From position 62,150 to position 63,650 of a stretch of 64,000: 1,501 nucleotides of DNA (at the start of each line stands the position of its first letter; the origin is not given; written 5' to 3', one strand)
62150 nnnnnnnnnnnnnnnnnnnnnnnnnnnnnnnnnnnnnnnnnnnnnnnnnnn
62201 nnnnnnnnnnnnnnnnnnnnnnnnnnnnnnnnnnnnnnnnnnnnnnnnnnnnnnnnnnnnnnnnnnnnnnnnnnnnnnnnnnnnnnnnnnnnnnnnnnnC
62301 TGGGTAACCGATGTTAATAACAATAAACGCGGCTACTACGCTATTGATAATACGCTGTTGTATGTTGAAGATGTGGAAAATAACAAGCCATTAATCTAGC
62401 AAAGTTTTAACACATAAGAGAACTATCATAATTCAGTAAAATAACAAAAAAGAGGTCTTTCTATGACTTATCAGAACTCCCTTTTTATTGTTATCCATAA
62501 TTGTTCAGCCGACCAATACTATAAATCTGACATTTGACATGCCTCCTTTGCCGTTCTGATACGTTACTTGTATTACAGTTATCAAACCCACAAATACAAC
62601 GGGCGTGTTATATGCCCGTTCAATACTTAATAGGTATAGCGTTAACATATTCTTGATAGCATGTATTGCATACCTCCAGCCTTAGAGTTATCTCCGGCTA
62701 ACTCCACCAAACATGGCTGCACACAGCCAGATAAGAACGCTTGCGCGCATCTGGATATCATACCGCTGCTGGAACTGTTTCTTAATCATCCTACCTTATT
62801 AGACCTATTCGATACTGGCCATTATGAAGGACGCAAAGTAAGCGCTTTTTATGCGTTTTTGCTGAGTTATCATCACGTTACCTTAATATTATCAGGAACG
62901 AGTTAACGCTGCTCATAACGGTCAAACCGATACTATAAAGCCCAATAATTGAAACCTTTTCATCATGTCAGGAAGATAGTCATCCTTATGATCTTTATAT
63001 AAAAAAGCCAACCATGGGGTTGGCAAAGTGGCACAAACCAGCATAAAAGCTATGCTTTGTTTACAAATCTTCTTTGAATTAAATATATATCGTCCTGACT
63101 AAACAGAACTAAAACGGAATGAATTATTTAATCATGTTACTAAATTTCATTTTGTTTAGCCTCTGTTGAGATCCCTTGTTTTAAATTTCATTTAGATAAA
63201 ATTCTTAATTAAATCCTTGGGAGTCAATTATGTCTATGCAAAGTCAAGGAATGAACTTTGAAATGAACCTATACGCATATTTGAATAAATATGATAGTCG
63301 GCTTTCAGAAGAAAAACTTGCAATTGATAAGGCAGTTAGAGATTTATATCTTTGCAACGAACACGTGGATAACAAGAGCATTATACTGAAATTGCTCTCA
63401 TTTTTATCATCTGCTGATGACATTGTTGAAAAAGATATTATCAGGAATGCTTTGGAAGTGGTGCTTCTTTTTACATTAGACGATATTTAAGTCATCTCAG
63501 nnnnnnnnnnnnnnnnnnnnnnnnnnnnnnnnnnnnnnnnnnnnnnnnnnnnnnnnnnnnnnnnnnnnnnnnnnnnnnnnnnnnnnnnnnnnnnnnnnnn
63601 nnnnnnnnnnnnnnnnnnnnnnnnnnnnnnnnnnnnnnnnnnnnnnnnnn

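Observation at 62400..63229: Long AT-rich spacer between ycgX and the AriR paralog with a candidate micro-ORF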

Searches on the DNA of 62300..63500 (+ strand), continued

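Call 21: get_annotated_region(hit=H49, flank=2500)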
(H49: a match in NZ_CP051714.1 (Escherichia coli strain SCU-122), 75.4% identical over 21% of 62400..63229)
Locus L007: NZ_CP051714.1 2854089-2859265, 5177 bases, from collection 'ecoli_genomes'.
description: Escherichia coli strain SCU-122 chromosome, complete genome
organism: Escherichia coli strain SCU-122 (NCBI taxid 562)
replicon: chromosome; assembly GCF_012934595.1
host: Homo sapiens; source: rectal swab from healthy college student; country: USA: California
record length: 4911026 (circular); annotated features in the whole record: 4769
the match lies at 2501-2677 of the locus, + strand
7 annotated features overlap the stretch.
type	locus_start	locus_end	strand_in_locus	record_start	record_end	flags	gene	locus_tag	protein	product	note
CDS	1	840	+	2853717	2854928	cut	bluF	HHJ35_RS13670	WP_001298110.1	blue light-responsive regulator BluF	-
CDS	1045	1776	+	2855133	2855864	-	bluR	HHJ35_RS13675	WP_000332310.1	DNA-binding transcriptional repressor BluR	-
CDS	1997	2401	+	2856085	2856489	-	ycgX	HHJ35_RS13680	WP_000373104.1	DUF1398 domain-containing protein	-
CDS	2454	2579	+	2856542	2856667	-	ymgL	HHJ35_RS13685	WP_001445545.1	protein YmgL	-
CDS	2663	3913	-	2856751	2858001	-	icd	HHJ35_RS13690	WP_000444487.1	NADP-dependent isocitrate dehydrogenase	-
CDS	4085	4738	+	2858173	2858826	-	rluE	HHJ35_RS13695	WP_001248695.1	23S rRNA pseudouridine(2457) synthase RluE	-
CDS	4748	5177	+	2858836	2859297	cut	nudJ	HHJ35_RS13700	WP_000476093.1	phosphatase NudJ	-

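Call 26: get_annotated_region(hit=H3, flank=800)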
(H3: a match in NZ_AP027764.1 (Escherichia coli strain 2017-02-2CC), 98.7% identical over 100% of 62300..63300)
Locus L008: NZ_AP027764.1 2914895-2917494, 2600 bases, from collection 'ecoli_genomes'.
description: Escherichia coli strain 2017-02-2CC chromosome, complete genome
organism: Escherichia coli strain 2017-02-2CC (NCBI taxid 562)
replicon: chromosome; assembly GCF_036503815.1
host: Homo sapiens; source: feces; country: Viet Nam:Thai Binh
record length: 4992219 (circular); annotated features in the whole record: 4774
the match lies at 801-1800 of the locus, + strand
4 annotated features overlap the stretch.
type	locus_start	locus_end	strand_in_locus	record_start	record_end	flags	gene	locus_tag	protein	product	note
CDS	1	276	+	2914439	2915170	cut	bluR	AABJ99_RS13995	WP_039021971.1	DNA-binding transcriptional repressor BluR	-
CDS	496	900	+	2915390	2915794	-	ycgX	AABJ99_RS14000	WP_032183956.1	DUF1398 domain-containing protein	-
CDS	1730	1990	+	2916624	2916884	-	-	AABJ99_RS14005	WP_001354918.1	biofilm development regulator YmgB/AriR family protein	-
CDS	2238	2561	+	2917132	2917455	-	iraM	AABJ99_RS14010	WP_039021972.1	anti-adapter protein IraM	-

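Call 27: get_annotated_region(hit=H4, flank=800)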
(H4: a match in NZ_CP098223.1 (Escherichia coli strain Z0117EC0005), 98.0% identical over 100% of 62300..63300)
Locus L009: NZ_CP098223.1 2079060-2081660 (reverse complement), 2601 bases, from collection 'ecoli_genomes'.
description: Escherichia coli strain Z0117EC0005 chromosome, complete genome
organism: Escherichia coli strain Z0117EC0005 (NCBI taxid 562)
replicon: chromosome; assembly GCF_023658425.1
host: Canis lupus familiaris; source: -; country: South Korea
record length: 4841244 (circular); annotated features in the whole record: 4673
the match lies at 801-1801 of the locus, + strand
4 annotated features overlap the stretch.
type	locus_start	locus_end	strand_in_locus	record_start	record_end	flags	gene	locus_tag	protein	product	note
CDS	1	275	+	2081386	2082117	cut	bluR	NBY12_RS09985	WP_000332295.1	DNA-binding transcriptional repressor BluR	-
CDS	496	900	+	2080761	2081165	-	ycgX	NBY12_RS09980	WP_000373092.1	DUF1398 domain-containing protein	-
CDS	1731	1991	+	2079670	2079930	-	-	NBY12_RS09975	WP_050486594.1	biofilm development regulator YmgB/AriR family protein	-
CDS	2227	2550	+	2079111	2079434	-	iraM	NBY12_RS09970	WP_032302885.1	anti-adapter protein IraM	-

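Call 28: get_annotated_region(hit=H13, flank=800)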
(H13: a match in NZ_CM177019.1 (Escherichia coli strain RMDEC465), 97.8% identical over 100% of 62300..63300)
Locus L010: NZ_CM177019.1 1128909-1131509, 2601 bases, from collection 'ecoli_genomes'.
description: Escherichia coli strain RMDEC465 chromosome, whole genome shotgun sequence
organism: Escherichia coli strain RMDEC465 (NCBI taxid 562)
replicon: chromosome; assembly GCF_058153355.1
host: Homo sapiens; source: stool; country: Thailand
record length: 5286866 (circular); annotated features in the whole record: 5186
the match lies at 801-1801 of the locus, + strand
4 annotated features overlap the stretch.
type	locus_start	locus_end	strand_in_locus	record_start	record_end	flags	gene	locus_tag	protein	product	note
CDS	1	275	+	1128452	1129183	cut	bluR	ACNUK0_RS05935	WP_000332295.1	DNA-binding transcriptional repressor BluR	-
CDS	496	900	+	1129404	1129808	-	ycgX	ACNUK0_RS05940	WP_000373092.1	DUF1398 domain-containing protein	-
CDS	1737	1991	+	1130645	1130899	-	-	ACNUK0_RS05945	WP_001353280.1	biofilm development regulator YmgB/AriR family protein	-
CDS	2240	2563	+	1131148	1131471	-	iraM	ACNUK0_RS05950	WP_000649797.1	anti-adapter protein IraM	-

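Call 29: get_annotated_region(hit=H14, flank=800)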
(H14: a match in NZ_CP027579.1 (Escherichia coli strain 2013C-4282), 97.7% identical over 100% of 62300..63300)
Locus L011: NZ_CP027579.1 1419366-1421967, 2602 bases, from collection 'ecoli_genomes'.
description: Escherichia coli strain 2013C-4282 chromosome, complete genome
organism: Escherichia coli strain 2013C-4282 (NCBI taxid 562)
replicon: chromosome; assembly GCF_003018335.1
host: Homo sapiens; source: stool; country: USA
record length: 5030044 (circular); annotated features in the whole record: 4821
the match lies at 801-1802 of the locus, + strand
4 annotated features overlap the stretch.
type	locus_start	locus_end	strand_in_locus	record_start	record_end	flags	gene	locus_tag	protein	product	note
CDS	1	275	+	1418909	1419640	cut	bluR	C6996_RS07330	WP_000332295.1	DNA-binding transcriptional repressor BluR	-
CDS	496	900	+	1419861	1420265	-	ycgX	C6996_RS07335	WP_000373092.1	DUF1398 domain-containing protein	-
CDS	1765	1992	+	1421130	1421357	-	-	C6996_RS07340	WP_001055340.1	biofilm development regulator YmgB/AriR family protein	-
CDS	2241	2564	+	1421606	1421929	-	iraM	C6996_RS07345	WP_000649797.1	anti-adapter protein IraM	-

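Call 30: get_annotated_region(hit=H16, flank=800)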
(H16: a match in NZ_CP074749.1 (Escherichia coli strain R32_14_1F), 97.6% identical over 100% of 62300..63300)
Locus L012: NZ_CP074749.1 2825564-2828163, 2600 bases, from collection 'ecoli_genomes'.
description: Escherichia coli strain R32_14_1F chromosome, complete genome
organism: Escherichia coli strain R32_14_1F (NCBI taxid 562)
replicon: chromosome; assembly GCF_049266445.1
host: goat; source: missing; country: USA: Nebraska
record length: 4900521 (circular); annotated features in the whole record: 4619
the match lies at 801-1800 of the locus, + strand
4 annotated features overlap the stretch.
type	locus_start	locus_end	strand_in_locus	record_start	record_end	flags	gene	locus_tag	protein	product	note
CDS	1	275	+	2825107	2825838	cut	bluR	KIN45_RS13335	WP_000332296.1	DNA-binding transcriptional repressor BluR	-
CDS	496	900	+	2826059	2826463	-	ycgX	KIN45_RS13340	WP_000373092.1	DUF1398 domain-containing protein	-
CDS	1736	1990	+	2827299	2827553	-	-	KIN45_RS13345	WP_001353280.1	biofilm development regulator YmgB/AriR family protein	-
CDS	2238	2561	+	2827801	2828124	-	iraM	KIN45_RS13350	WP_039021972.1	anti-adapter protein IraM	-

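Call 38: get_annotated_region(hit=H21, flank=1500)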
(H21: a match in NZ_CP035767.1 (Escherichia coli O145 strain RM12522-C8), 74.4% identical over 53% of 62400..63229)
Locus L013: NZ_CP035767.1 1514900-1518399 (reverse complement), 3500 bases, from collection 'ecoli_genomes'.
description: Escherichia coli O145 strain RM12522-C8 chromosome, complete genome
organism: Escherichia coli O145 strain RM12522-C8 (NCBI taxid 1055538)
replicon: chromosome; assembly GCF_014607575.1
host: Cattle; source: feces; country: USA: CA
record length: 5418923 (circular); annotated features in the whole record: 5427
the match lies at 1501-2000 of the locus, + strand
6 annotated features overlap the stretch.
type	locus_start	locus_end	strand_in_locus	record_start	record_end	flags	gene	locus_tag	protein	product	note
CDS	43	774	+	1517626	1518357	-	bluR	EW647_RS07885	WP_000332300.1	DNA-binding transcriptional repressor BluR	-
CDS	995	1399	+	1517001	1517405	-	ycgX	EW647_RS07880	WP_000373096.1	DUF1398 domain-containing protein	-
CDS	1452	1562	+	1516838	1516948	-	ymgL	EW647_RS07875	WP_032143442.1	protein YmgL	-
CDS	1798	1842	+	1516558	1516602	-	-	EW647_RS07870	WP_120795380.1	protein YmgK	-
CDS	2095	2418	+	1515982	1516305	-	iraM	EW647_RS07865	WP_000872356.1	anti-adapter protein IraM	-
CDS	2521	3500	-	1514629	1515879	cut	icd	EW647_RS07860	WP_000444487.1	NADP-dependent isocitrate dehydrogenase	-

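Call 39: get_annotated_region(hit=H52, flank=2000)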
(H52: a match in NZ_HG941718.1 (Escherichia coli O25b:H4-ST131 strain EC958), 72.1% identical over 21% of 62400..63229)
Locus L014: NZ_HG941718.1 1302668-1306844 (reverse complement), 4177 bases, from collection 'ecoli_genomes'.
description: Escherichia coli O25b:H4-ST131 strain EC958 chromosome I, complete sequence
organism: Escherichia coli O25b:H4-ST131 strain EC958 (NCBI taxid 941322)
replicon: chromosome; assembly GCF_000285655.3
host: -; source: -; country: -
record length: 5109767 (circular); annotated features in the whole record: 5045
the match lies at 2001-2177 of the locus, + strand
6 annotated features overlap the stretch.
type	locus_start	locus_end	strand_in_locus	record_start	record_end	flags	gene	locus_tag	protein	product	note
CDS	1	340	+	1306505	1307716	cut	bluF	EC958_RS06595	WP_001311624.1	blue light-responsive regulator BluF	-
CDS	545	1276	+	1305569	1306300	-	bluR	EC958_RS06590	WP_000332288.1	DNA-binding transcriptional repressor BluR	-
CDS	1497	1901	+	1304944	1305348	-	ycgX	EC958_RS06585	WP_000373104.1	DUF1398 domain-containing protein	-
CDS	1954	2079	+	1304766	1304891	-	-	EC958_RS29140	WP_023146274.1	hypothetical protein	-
CDS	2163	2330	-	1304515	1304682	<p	-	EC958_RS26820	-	isocitrate/isopropylmalate family dehydrogenase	incomplete; partial in the middle of a contig; missing N-terminus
CDS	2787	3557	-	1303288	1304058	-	-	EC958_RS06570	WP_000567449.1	hypothetical protein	-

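Call 40: get_annotated_region(hit=H34, flank=2000)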
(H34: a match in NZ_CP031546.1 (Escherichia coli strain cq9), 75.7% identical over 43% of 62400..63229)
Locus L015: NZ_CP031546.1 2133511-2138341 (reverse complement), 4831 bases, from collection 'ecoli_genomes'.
description: Escherichia coli strain cq9 chromosome, complete genome
organism: Escherichia coli strain cq9 (NCBI taxid 562)
replicon: chromosome; assembly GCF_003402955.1
host: pig; source: feces; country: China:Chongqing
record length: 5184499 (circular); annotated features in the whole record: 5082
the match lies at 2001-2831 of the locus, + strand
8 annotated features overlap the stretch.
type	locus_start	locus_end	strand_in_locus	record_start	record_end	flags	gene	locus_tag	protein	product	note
CDS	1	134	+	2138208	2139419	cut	bluF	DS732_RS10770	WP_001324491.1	blue light-responsive regulator BluF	-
CDS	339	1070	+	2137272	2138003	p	bluR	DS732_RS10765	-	DNA-binding transcriptional repressor BluR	internal stop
CDS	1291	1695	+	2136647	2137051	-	ycgX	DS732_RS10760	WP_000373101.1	DUF1398 domain-containing protein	-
CDS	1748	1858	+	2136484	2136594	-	ymgL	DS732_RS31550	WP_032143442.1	protein YmgL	-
CDS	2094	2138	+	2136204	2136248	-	-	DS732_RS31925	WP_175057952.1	hypothetical protein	-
CDS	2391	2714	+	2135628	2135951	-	iraM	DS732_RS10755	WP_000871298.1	anti-adapter protein IraM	-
CDS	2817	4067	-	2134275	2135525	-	icd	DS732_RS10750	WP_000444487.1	NADP-dependent isocitrate dehydrogenase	-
CDS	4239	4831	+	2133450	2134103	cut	rluE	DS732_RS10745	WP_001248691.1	23S rRNA pseudouridine(2457) synthase RluE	-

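Call 41: get_annotated_region(hit=H33, flank=1500)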
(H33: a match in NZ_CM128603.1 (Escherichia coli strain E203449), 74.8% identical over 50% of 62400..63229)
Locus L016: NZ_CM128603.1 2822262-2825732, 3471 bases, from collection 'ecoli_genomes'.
description: Escherichia coli strain E203449 chromosome, whole genome shotgun sequence
organism: Escherichia coli strain E203449 (NCBI taxid 562)
replicon: chromosome; assembly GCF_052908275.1
host: Homo sapiens; source: stool; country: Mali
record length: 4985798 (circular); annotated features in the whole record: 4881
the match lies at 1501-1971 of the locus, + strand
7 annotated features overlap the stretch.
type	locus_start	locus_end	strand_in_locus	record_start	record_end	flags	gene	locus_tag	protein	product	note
CDS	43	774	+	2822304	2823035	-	bluR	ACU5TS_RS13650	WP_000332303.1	DNA-binding transcriptional repressor BluR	-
CDS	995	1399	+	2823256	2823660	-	ycgX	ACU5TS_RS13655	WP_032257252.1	DUF1398 domain-containing protein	-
CDS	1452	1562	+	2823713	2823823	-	ymgL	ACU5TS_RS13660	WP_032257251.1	protein YmgL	-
CDS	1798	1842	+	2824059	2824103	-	-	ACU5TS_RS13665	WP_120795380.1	protein YmgK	-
CDS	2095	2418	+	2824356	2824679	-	iraM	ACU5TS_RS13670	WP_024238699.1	anti-adapter protein IraM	-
CDS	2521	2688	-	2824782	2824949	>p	-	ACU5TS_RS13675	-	isocitrate/isopropylmalate family dehydrogenase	incomplete; partial in the middle of a contig; missing N-terminus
CDS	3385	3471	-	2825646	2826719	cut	mcrC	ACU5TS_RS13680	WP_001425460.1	5-methylcytosine-specific restriction endonuclease system specificity protein McrC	-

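Call 59: search_dna_similar(query=window:62887-63500:+, collection=phages, mode=distant, max_rows=10)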
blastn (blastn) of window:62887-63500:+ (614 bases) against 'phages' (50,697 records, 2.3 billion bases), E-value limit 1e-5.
No match.
